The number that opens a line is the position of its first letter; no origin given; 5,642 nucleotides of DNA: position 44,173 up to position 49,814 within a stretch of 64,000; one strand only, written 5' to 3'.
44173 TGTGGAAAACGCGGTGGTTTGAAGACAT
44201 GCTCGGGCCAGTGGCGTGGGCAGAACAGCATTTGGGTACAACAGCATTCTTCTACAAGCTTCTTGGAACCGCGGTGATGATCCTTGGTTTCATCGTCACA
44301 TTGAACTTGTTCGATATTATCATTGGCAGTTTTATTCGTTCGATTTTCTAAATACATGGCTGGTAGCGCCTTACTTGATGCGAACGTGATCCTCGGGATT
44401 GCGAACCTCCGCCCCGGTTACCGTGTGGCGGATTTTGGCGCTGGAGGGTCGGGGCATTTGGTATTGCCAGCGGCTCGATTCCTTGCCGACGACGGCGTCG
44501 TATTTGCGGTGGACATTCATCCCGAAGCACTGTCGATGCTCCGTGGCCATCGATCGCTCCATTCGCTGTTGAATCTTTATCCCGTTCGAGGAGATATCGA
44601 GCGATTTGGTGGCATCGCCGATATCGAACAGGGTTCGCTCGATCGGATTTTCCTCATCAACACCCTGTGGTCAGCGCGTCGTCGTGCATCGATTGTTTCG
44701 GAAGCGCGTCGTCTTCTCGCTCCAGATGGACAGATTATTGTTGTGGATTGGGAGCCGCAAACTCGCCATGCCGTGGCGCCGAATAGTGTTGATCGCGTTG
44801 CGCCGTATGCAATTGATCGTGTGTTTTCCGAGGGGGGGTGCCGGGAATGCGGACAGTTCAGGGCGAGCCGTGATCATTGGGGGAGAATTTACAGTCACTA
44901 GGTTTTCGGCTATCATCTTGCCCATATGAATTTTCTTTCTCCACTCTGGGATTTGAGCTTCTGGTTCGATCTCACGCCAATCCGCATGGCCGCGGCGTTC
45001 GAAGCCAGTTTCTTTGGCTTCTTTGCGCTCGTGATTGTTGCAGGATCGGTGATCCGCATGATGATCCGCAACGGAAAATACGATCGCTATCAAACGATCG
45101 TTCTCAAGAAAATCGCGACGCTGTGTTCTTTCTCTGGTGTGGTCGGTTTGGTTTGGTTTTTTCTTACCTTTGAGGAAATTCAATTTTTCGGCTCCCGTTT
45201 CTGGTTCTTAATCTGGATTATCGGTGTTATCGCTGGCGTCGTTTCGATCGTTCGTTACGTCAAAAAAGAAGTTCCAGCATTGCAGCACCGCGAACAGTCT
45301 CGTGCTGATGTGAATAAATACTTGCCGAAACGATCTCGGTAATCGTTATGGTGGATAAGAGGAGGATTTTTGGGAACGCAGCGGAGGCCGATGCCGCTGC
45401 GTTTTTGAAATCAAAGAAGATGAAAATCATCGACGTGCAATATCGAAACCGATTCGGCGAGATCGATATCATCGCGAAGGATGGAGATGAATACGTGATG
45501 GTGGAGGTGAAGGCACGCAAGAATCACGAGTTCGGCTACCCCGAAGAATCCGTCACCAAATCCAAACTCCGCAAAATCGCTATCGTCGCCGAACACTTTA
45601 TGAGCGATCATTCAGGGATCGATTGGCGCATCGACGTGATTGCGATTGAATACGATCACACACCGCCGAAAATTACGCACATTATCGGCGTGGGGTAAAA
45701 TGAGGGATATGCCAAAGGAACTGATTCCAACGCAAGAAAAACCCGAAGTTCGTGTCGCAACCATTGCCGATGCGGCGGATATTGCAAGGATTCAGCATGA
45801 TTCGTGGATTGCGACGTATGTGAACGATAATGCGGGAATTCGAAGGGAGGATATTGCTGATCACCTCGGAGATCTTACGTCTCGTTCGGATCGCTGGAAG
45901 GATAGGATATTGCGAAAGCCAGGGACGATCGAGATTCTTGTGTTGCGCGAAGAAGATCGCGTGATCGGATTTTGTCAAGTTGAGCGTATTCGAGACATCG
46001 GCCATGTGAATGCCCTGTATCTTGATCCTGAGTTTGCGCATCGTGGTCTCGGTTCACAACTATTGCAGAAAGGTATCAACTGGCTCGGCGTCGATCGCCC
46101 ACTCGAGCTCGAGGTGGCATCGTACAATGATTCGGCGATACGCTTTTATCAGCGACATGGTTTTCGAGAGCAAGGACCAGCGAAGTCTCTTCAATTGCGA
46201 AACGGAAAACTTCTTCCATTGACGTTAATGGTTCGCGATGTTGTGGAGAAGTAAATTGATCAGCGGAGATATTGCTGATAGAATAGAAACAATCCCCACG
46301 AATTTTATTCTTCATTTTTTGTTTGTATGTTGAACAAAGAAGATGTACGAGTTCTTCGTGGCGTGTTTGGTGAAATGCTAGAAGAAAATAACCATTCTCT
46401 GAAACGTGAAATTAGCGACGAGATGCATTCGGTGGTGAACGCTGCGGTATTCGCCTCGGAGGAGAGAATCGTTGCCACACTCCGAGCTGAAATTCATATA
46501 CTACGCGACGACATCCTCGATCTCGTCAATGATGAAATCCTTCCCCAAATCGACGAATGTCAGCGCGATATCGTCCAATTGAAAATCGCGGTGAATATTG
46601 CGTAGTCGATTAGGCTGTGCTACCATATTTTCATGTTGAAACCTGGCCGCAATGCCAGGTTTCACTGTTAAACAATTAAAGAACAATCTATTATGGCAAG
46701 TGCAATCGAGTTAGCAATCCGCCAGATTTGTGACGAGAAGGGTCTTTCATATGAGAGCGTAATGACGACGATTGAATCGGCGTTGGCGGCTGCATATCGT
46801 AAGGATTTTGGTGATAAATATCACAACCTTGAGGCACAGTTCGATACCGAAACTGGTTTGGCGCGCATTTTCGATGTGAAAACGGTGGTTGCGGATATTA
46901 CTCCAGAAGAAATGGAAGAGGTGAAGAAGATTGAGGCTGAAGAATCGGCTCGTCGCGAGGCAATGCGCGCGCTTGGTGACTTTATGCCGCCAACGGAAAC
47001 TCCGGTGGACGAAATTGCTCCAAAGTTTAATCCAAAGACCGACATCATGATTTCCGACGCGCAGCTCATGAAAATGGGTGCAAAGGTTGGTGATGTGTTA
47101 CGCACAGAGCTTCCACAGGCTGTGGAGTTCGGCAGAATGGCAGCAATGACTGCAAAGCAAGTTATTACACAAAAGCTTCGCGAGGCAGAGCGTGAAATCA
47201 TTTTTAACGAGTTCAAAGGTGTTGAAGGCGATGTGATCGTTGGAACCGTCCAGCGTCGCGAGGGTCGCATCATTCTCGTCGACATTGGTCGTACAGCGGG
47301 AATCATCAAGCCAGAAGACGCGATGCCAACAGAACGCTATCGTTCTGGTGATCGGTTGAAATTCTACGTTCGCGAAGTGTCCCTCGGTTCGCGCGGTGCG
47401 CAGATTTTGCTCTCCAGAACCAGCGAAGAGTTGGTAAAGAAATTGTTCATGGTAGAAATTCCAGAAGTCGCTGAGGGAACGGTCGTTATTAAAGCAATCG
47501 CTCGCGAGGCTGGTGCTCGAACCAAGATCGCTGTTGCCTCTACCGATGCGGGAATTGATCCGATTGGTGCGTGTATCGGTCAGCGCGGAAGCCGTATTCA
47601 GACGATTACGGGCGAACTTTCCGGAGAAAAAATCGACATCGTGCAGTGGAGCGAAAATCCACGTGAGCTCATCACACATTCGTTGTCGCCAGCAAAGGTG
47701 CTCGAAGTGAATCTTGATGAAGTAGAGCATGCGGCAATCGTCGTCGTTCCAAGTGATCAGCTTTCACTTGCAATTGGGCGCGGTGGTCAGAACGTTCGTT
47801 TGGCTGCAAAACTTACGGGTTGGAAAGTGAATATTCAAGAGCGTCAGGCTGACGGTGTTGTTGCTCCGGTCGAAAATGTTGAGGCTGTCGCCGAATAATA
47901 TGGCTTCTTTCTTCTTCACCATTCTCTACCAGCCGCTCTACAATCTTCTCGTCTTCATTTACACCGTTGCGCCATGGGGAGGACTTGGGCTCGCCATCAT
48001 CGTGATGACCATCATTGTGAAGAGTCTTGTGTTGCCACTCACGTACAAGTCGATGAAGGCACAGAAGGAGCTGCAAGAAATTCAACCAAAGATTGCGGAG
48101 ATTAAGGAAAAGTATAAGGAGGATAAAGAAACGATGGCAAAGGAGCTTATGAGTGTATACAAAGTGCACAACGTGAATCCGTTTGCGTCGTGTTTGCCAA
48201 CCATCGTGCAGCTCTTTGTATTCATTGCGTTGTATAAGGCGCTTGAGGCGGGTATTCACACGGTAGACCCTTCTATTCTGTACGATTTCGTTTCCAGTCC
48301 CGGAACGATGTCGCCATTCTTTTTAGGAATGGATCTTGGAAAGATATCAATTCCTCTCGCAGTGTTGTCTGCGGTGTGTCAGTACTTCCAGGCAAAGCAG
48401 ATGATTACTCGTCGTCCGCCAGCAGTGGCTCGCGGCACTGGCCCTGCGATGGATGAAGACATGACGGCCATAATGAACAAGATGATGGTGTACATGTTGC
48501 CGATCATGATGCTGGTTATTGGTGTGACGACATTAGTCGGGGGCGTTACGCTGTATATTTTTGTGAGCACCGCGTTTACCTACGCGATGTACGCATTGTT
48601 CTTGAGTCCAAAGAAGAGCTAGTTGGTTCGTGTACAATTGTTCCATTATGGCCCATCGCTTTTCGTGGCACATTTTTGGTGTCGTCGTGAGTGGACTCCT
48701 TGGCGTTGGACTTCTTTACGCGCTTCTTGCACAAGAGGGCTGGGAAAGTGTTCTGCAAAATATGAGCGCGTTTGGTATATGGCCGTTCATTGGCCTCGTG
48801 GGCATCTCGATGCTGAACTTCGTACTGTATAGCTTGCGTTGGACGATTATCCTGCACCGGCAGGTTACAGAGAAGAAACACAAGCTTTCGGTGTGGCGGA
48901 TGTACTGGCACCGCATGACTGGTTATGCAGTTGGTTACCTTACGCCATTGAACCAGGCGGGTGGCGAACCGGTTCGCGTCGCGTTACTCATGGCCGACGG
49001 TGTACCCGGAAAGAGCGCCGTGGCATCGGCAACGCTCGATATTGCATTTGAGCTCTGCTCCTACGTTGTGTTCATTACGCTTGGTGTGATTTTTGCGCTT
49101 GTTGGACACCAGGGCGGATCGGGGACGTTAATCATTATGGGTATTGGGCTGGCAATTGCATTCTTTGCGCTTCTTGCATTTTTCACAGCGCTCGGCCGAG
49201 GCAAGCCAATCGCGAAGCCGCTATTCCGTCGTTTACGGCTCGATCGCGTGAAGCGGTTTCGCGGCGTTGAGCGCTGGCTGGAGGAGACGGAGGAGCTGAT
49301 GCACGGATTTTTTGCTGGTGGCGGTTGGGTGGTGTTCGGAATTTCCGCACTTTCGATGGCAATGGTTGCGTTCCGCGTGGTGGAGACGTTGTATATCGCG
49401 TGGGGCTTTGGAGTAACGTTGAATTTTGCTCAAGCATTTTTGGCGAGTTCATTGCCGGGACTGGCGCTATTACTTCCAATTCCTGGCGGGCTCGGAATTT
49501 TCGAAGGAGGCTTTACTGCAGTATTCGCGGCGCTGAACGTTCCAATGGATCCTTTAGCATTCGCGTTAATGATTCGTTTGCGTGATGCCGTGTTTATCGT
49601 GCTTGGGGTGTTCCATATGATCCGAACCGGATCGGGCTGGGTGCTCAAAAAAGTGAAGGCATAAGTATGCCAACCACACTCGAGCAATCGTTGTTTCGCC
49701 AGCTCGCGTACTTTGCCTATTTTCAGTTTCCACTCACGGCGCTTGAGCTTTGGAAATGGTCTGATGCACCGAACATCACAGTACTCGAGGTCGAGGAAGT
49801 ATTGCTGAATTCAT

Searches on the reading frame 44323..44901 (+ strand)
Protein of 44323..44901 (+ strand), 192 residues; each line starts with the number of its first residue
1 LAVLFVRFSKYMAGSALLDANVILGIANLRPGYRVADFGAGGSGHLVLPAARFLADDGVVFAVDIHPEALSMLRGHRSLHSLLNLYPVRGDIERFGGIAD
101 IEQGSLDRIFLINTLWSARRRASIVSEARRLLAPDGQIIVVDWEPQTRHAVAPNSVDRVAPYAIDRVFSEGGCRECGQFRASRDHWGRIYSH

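Call 62: search_protein_families(library=pfam, proteins=[window:44323-44901:+])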
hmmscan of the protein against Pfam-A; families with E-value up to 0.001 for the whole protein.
window:44323-44901:+ (192 aa): 4 families
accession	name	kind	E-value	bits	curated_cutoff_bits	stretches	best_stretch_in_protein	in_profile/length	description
PF13847.12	Methyltransf_31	-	3e-09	37.1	27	1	30-144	2-113/145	Methyltransferase domain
PF08241.18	Methyltransf_11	-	9.5e-09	36.2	21.2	1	37-140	2-95/95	Methyltransferase domain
PF13649.12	Methyltransf_25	-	1.6e-07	32.4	27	1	35-136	1-97/97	Methyltransferase domain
PF08242.18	Methyltransf_12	-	4.6e-05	24.5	30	1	41-137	5-97/98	Methyltransferase domain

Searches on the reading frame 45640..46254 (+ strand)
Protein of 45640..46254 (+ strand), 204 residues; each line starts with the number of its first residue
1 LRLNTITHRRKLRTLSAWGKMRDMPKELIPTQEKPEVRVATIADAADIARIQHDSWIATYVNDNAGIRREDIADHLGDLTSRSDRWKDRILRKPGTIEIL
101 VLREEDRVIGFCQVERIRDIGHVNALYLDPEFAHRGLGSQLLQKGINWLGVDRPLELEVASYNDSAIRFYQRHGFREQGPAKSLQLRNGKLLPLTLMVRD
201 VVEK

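Call 62: search_protein_families(library=pfam, proteins=[window:45640-46254:+])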
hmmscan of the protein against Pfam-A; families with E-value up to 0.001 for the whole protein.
window:45640-46254:+ (204 aa): 5 families
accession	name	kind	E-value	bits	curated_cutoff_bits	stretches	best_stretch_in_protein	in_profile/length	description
PF00583.31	Acetyltransf_1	-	1e-15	58.5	20.7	1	80-175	18-116/116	Acetyltransferase (GNAT) family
PF13508.13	Acetyltransf_7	-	2.1e-14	54.1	27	1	98-177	4-84/84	Acetyltransferase (GNAT) domain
PF13673.13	Acetyltransf_10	-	9.9e-12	45.4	23.6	1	84-181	20-113/128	Acetyltransferase (GNAT) domain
PF08445.16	FR47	-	2.4e-05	24.7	22.1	1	118-178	19-80/86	FR47-like protein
PF13302.13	Acetyltransf_3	-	3.5e-05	25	25.4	1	38-176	5-138/138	Acetyltransferase (GNAT) domain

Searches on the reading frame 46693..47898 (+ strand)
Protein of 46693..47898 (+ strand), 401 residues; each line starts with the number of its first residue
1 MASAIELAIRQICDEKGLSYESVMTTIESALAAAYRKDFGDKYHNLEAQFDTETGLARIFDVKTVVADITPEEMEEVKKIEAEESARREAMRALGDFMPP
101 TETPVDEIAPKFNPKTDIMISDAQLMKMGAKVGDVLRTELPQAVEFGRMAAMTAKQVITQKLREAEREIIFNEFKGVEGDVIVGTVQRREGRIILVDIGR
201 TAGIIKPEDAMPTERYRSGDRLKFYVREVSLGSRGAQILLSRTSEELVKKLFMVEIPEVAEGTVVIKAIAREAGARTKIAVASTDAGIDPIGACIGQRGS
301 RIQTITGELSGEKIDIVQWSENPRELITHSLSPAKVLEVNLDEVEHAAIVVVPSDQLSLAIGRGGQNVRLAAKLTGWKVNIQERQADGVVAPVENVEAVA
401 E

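Call 62: search_protein_families(library=pfam, proteins=[window:46693-47898:+])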
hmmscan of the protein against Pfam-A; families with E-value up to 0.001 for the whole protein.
window:46693-47898:+ (401 aa): 5 families
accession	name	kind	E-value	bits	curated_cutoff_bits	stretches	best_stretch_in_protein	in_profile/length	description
PF08529.16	NusA_N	-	1.2e-30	106.6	23.8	1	8-168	5-119/119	NusA N-terminal domain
PF13184.12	KH_5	-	1e-29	102.8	27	1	273-340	1-68/69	NusA-like KH domain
PF00013.35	KH_1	-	1.2e-07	31.8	21.5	0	350-386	4-40/66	KH domain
PF07650.23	KH_2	-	1.3e-06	28.5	22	1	324-379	3-58/78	KH domain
PF23095.1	KH_NusA_C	-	3e-06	27.6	34.2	1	348-398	1-51/59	Transcription termination/antitermination protein NusA, KH domain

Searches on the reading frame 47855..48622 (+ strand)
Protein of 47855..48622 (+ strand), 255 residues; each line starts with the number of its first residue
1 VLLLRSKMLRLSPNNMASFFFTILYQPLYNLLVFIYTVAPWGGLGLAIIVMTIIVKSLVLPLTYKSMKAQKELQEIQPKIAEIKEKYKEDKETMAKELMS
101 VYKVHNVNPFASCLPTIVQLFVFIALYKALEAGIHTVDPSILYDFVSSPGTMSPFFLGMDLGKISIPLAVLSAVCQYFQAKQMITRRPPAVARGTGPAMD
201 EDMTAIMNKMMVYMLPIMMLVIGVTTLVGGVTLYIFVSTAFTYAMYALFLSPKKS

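Call 62: search_protein_families(library=pfam, proteins=[window:47855-48622:+])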
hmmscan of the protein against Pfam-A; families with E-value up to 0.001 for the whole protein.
window:47855-48622:+ (255 aa): 1 family
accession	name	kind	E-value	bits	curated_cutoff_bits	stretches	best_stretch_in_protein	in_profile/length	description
PF02096.25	60KD_IMP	-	2.2e-44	151.7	35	1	45-245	2-157/163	60Kd inner membrane protein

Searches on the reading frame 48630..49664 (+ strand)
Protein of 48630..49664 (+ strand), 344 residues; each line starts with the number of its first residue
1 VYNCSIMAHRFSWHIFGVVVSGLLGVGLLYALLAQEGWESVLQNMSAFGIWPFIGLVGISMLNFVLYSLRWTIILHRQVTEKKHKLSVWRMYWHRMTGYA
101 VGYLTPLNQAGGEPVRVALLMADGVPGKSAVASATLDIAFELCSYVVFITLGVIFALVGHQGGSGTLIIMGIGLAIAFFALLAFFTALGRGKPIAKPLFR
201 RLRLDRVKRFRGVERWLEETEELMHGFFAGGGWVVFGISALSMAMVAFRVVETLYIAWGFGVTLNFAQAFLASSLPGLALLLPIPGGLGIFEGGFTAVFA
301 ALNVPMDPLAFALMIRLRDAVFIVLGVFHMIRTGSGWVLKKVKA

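Call 14: search_protein_families(library=pfam, proteins=[window:48630-49664:+])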
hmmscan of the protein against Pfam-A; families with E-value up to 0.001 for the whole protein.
window:48630-49664:+ (344 aa): 1 family
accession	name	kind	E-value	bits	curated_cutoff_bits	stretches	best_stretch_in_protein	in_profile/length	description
PF03706.18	LPG_synthase_TM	-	6.5e-35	121.5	33.4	1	18-325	1-300/302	Lysylphosphatidylglycerol synthase TM region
